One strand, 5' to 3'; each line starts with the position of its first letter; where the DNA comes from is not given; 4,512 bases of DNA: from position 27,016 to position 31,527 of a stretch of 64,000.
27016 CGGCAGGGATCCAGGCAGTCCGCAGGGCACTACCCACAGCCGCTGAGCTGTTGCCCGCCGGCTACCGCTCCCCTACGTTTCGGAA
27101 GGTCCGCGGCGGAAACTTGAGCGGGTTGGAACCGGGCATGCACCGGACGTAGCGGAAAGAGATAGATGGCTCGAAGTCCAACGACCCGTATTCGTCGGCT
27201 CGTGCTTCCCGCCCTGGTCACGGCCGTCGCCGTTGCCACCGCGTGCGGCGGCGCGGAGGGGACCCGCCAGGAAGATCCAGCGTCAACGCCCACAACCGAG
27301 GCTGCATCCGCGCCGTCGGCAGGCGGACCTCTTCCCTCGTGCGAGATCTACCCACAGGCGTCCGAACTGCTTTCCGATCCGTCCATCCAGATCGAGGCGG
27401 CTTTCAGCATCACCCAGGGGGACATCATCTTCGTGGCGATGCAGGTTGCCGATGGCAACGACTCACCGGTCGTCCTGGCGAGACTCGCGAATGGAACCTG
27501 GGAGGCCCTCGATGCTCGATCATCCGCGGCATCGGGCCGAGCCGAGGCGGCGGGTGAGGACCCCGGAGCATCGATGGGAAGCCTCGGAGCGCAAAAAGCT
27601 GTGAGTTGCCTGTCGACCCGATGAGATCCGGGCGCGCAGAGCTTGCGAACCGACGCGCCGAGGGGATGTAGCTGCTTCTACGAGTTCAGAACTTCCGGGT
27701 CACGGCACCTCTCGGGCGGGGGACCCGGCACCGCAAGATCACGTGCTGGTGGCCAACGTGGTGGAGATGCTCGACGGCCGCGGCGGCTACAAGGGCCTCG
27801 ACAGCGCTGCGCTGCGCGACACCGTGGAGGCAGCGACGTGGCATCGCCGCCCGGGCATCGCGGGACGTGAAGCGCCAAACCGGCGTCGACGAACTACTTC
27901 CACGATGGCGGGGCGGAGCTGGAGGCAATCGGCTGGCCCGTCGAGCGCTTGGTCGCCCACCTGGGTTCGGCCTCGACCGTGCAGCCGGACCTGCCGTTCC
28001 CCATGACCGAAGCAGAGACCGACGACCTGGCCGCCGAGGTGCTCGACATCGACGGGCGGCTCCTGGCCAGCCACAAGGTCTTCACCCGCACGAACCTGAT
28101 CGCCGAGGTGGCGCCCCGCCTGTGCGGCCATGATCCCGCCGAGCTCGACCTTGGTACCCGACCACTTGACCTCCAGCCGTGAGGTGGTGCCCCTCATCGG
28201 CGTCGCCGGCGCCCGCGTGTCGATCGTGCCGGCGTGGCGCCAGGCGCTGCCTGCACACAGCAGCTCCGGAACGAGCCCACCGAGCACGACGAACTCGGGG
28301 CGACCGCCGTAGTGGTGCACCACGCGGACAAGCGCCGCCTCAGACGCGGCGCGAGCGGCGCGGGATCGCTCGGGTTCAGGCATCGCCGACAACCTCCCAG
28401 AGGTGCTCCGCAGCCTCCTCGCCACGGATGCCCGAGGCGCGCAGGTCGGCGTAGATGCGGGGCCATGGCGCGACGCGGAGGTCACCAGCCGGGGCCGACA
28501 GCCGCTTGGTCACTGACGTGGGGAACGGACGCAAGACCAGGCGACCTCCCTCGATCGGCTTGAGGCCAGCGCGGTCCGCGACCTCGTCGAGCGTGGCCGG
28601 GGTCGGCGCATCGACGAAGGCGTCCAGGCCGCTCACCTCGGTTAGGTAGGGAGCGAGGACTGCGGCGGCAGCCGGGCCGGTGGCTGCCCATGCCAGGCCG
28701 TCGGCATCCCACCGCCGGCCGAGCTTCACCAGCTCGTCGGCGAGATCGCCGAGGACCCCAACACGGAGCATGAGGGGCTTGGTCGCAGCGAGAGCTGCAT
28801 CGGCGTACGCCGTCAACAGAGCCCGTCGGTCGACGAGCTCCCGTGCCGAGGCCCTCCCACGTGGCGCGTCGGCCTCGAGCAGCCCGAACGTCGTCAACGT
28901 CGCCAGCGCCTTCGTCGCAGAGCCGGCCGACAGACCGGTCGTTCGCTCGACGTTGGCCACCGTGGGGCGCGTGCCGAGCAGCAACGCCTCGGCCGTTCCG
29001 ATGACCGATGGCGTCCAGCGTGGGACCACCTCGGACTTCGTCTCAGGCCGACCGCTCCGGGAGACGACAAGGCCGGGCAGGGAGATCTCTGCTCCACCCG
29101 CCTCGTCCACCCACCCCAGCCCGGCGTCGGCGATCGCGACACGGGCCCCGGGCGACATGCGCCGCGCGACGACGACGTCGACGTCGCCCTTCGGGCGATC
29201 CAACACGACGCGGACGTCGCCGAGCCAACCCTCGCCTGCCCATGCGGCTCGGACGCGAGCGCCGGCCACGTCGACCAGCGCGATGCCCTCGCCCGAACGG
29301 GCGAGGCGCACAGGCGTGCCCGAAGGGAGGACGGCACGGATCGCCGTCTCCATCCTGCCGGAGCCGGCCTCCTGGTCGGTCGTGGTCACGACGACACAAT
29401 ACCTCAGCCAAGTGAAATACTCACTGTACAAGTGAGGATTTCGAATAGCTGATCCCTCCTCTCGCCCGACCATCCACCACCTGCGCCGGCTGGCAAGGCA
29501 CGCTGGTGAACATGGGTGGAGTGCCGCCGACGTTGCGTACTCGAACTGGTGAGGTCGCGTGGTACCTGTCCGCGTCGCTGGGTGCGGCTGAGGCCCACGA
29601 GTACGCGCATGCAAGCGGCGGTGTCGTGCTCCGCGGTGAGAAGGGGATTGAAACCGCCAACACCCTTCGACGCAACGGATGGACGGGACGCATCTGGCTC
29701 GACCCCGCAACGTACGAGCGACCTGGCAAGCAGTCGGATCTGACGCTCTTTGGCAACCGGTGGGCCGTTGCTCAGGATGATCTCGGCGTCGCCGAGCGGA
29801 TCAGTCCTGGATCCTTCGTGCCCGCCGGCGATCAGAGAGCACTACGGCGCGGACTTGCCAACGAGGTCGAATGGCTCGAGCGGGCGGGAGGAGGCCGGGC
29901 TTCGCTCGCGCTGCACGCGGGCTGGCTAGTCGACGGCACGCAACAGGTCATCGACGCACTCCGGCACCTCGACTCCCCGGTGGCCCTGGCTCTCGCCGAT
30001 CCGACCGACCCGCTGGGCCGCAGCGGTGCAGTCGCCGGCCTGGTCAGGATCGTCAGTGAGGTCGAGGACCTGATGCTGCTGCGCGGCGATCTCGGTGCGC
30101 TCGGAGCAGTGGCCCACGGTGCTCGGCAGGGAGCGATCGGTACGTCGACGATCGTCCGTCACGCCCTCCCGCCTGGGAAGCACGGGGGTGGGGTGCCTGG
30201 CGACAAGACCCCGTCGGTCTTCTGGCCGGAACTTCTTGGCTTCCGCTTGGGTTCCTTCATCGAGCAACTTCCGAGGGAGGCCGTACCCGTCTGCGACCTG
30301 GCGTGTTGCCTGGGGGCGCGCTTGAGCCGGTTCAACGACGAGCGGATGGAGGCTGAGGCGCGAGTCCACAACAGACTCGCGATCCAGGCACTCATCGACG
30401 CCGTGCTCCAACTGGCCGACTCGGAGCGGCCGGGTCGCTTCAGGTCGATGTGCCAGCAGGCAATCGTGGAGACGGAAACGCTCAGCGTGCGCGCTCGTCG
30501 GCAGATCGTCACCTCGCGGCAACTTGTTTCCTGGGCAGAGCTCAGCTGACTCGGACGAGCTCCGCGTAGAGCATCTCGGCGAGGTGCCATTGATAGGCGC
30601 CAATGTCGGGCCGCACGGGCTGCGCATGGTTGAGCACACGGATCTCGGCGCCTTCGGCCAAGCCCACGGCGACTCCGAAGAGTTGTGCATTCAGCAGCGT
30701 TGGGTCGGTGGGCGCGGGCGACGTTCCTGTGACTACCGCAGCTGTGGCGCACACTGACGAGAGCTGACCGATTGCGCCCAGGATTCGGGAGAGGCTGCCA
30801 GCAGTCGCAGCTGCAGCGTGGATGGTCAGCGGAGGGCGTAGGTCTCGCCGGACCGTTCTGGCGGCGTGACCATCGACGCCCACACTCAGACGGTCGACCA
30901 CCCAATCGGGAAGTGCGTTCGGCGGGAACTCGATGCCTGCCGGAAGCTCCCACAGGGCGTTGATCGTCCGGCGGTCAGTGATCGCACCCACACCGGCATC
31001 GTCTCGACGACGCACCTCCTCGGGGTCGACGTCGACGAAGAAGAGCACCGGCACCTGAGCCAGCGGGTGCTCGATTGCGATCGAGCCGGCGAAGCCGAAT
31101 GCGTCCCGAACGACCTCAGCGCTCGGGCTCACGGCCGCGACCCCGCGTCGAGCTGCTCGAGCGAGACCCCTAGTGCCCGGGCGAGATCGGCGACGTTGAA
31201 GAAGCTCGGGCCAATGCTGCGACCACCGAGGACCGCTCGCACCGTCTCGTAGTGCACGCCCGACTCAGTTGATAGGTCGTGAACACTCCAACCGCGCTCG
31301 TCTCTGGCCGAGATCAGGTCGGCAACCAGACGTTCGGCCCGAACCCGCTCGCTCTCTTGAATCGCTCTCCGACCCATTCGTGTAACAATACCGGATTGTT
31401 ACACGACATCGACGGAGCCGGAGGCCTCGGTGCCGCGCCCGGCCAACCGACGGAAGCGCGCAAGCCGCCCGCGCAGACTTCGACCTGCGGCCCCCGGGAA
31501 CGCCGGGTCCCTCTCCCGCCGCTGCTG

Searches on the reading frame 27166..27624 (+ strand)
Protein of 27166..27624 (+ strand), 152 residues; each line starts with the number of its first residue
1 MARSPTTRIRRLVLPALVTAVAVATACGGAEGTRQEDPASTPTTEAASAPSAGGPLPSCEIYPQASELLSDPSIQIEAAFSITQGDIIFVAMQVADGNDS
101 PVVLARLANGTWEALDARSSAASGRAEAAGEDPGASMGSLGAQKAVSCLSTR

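Call 48: search_protein_families(library=pfam, proteins=[window:27166-27624:+], max_evalue=0.01)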
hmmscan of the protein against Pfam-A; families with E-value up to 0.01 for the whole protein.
window:27166-27624:+ (152 aa): 0 families

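Call 53: search_protein_families(library=phrogs, proteins=[window:27166-27624:+], max_evalue=0.1)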
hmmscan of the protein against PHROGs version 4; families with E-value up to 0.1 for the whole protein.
window:27166-27624:+ (152 aa): 1 family
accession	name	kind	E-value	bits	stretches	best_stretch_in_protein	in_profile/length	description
phrog_542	-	unknown function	0.039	15.6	1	15-61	9-58/97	-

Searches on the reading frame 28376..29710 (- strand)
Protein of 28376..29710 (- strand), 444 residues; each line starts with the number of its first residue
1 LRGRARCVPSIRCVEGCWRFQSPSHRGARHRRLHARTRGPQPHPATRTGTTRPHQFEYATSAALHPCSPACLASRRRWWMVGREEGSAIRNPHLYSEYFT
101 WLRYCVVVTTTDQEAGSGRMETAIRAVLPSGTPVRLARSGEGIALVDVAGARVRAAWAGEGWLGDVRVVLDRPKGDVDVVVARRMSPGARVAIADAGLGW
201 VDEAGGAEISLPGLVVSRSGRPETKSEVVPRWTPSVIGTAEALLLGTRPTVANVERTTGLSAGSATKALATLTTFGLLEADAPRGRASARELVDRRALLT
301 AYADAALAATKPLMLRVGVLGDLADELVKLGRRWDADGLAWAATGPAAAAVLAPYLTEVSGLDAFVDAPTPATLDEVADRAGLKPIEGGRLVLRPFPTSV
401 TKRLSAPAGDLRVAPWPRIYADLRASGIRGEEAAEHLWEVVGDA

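Call 48: search_protein_families(library=pfam, proteins=[window:28376-29710:-], max_evalue=0.01)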
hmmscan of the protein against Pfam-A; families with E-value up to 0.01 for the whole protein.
window:28376-29710:- (444 aa): 2 families
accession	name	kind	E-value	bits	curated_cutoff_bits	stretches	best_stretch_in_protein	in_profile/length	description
PF09339.16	HTH_IclR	-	6.3e-05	23.1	22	0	247-281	16-51/52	IclR helix-turn-helix domain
PF09952.14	AbiEi_2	-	0.0017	19.1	21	1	333-437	39-137/143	Transcriptional regulator, AbiEi antitoxin, Type IV TA system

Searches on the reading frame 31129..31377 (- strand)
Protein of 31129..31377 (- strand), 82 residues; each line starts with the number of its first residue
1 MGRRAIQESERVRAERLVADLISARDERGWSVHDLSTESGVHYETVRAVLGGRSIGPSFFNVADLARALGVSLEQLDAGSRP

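Call 48: search_protein_families(library=pfam, proteins=[window:31129-31377:-], max_evalue=0.01)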
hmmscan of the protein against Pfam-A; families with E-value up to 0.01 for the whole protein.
window:31129-31377:- (82 aa): 5 families
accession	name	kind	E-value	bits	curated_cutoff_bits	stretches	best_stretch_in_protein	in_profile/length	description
PF01381.28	HTH_3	-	1.5e-07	31.7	23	1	23-76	3-55/55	Helix-turn-helix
PF13560.12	HTH_31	-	1.2e-06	29.1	27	1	23-78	8-63/64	Helix-turn-helix domain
PF13443.12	HTH_26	-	0.00016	22.3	22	1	26-76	7-57/63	Cro/C1-type HTH DNA-binding domain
PF13384.12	HTH_23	-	0.00059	20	24.6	0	15-48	9-36/50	Homeodomain-like domain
PF12844.13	HTH_19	-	0.01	16.2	30.2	0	23-76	6-58/64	Helix-turn-helix domain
